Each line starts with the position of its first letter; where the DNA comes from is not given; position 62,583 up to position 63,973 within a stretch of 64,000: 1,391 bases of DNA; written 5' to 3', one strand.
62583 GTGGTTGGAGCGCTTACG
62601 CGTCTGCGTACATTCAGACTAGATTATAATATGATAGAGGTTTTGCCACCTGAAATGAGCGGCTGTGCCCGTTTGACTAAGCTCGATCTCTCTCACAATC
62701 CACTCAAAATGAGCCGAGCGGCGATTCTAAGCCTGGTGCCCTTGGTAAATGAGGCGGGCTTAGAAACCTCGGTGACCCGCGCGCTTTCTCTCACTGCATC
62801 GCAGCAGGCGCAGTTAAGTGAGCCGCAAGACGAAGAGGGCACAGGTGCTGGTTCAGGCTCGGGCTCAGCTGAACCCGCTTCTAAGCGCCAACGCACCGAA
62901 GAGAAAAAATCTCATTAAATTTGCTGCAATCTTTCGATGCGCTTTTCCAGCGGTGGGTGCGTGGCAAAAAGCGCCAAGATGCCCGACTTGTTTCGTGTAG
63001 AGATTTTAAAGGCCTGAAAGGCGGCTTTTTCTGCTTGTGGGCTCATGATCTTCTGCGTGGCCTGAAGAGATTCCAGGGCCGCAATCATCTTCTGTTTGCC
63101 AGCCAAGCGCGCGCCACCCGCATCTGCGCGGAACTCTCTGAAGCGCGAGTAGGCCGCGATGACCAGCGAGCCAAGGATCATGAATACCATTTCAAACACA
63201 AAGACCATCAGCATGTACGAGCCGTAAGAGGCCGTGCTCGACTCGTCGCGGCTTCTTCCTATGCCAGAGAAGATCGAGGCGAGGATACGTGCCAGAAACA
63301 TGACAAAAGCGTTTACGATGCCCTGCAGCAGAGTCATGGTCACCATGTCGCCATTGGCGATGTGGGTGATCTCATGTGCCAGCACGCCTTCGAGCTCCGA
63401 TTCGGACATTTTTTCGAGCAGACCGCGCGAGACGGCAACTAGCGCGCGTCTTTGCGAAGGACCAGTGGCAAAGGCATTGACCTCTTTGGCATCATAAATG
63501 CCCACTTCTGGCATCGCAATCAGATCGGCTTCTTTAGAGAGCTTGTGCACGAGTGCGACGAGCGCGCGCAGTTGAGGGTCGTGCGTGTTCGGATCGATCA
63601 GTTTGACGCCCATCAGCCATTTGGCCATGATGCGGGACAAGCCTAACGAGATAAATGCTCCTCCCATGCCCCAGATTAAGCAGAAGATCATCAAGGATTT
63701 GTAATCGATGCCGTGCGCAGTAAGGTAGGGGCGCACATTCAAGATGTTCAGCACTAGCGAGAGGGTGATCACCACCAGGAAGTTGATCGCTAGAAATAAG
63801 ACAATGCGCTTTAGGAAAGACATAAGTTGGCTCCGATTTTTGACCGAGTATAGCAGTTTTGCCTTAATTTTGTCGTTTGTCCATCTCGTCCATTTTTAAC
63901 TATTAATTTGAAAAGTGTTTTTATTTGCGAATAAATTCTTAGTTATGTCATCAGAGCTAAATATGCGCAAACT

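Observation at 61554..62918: F-box plus LRR protein with an NLS-like tail, a candidate ubiquitin-ligase-mimicking nucleomodulin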

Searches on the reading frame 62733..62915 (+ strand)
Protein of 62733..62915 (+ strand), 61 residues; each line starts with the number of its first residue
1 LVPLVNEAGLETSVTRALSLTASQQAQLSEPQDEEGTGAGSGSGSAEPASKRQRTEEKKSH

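Call 54: find_related_loci(query=window:62733-62915:+, collection=metagenome_contigs, flank=5000)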
Query seq(61 aa) (61 aa) in metagenome_contigs; peptide patterns used: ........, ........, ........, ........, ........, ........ (x = any residue, [..] = any of these).
600 stretches matched a pattern, but none encodes a relative of the query by tblastn (E <= 1e-3).

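Call 78: search_solved_structures(query=window:62733-62915:+, max_evalue=10)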
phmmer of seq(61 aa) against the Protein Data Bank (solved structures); distinct sequences matched with E-value up to 10: 18.
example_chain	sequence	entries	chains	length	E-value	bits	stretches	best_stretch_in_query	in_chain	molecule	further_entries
5clp_A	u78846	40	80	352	0.13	16.2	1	26-55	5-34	Casein kinase II subunit alpha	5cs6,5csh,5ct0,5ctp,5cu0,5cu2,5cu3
7qux_A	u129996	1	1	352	0.13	16.2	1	26-55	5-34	Casein kinase II subunit alpha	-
9u93_C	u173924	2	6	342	0.17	15.8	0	26-46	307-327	Fusobacterium nucleatum CbpF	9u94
9gsu_A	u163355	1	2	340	0.38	14.8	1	25-52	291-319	Serine/threonine-protein phosphatase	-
8f2u_E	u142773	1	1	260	0.43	14.6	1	7-48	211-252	COMM domain-containing protein 5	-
4ut7_L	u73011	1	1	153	0.47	14.5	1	14-49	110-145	BROADLY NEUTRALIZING HUMAN ANTIBODY EDE2 A11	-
9uxb_A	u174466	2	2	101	0.59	14.2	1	19-46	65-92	Transcription activator BRG1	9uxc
8wyr_A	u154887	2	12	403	0.91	13.6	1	14-46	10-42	Interleukin-2,Isoform 1 of Immunoglobulin heavy constant mu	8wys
6iew_A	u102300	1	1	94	1.1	13.4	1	13-53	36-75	Fusion protein of Nuclear RNA export factor 2 and Protein panoramix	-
9xuk_B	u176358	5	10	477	1.1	13.3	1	28-47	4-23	Glucose-1-phosphate adenylyltransferase large subunit 1, chloroplastic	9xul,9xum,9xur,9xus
8xlk_L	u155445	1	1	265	1.1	13.3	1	6-46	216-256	Light Chain of GluN2B Fab2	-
4pkd_B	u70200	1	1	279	1.3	13.1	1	31-59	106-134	U1 small nuclear ribonucleoprotein A,U1 small nuclear ribonucleoprotein 70 kDa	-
5cvg_A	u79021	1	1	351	1.3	13.1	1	26-53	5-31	Casein kinase II subunit alpha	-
6gfb_A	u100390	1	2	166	1.3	13.1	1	16-46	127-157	Galectin-3-binding protein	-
6gfc_A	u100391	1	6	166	1.3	13.1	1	16-46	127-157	Galectin-3-binding protein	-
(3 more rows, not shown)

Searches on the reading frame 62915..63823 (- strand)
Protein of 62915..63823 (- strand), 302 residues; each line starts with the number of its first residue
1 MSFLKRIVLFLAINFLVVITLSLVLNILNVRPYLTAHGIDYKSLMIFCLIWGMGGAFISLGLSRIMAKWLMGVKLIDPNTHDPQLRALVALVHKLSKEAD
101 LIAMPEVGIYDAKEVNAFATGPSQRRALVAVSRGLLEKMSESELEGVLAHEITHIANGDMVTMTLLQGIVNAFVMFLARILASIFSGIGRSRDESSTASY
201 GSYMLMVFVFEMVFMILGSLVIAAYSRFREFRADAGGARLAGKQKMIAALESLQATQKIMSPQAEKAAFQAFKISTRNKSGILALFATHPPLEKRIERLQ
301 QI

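Call 23: search_protein_families(library=ncbifam, proteins=[window:62915-63823:-], max_evalue=0.00001)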
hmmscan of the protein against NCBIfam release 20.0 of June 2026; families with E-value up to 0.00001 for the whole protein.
window:62915-63823:- (302 aa): 9 families
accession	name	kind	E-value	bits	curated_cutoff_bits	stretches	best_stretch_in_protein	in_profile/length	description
NF003965.0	PRK05457.1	equivalog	1.1e-105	353.1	245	1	5-301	2-283/285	protease HtpX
NF002669.0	PRK02391.1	equivalog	3e-47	161.2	341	1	49-302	44-291/298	zinc metalloprotease HtpX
NF003425.0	PRK04897.1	equivalog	1.2e-42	146.2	355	1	46-301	44-297/298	zinc metalloprotease HtpX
NF002363.0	PRK01345.1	equivalog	5.2e-37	127.6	422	1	48-301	33-277/318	zinc metalloprotease HtpX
NF002826.0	PRK03001.1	equivalog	1.9e-36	125.7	369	1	45-302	31-278/285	zinc metalloprotease HtpX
NF002775.0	PRK02870.1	equivalog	3.2e-35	122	285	1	62-300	91-334/338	zinc metalloprotease HtpX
NF002839.0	PRK03072.1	equivalog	3.7e-34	118.2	412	1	41-301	31-283/291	zinc metalloprotease HtpX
NF002322.0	PRK01265.1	equivalog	9.6e-16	58.1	275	1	16-257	19-251/325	zinc metalloprotease HtpX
NF052399.1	M48_lipo_LoiP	exception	3e-08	33.4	365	1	107-160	89-138/247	metalloprotease LoiP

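Call 35: find_related_loci(query=window:62918-63823:-, collection=genome_contigs, flank=6000)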
Query window:62918-63823:- (302 aa) in genome_contigs; peptide patterns used: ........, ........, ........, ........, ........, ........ (x = any residue, [..] = any of these).
600 stretches matched a pattern (row limit reached: there are more); 596 encode a relative of the query (tblastn E <= 1e-3); the best 80 are kept; 80 distinct loci.
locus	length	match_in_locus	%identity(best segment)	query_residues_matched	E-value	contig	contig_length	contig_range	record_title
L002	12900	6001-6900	66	1-301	7e-136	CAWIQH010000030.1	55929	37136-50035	MAG: uncultured Chlamydiae bacterium isolate MFD01633.bin.2.154 genome assembly, contig: contig_79470, whole genome shot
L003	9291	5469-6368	65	1-301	1e-135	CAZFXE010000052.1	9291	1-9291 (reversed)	MAG TPA_asm: uncultured bacterium isolate SRP200132_co1_540 genome assembly, contig: NODE_13355_length_9291_cov_10.07709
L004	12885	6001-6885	66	5-301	5e-133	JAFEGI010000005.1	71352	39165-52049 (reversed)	MAG: Verrucomicrobia bacterium isolate SZAS-13 VERR-KAN-2__5__length-71352, whole genome shotgun sequence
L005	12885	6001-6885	64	5-300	2e-132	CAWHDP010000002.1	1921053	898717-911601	MAG: uncultured Chlamydiae bacterium isolate MFD04780.bin.1.32 genome assembly, contig: contig_180, whole genome shotgun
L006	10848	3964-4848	65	5-301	3e-130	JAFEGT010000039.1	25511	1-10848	MAG: Verrucomicrobia bacterium isolate SZAS-7 VERR-AMP-4__39__length-25511, whole genome shotgun sequence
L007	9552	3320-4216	65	1-300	6e-128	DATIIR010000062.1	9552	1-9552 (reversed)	MAG TPA_asm: Chlamydiales bacterium isolate SMAG_U15670 k141_570449, whole genome shotgun sequence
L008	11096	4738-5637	63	1-302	3e-126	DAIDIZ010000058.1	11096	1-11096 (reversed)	MAG TPA_asm: Chlamydiae bacterium isolate clean375 k141_559790, whole genome shotgun sequence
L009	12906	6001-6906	64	1-301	2e-125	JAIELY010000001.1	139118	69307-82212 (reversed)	MAG: Rhabdochlamydiaceae bacterium isolate co.spades.CONCOCT.1kb_142 c_000000000010, whole genome shotgun sequence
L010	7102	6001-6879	63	5-301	1e-123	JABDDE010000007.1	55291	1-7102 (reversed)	MAG: Chlamydiae bacterium isolate BWMinHeated_Nextera58_MAG2 3300020854.a:Ga0207126_1015, whole genome shotgun sequence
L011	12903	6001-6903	61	1-302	2e-123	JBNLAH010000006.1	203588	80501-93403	MAG: Parachlamydiales bacterium isolate C2.bin.8.permissive NODE_6_length_203588_cov_15.350610, whole genome shotgun seq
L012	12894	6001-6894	61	2-300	8e-121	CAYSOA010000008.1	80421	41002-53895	MAG TPA_asm: uncultured Bacteriovorax sp. isolate SRP319275_co3_145 genome assembly, contig: NODE_450_length_80421_cov_7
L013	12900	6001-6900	60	1-301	7e-121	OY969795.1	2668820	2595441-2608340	MAG: uncultured Parachlamydiaceae bacterium isolate MFD05502.bin.c.3 genome assembly, chromosome: 1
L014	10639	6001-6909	59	1-302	7e-121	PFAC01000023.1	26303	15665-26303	MAG: Chlamydiae bacterium CG10_big_fil_rev_8_21_14_0_10_35_9 CG10_8_21_14_0.10_scaffold_2578_c, whole genome shotgun seq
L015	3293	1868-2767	61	1-301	3e-123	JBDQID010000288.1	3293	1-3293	MAG: Chlamydiales bacterium isolate SFB_27D_18OOND_coas_77 k141_2966365_length_3293_cov_32.0000, whole genome shotgun se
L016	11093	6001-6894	60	1-300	4e-119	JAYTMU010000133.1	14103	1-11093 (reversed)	MAG: Bdellovibrionales bacterium isolate GFS_3818 GFS_3818_132, whole genome shotgun sequence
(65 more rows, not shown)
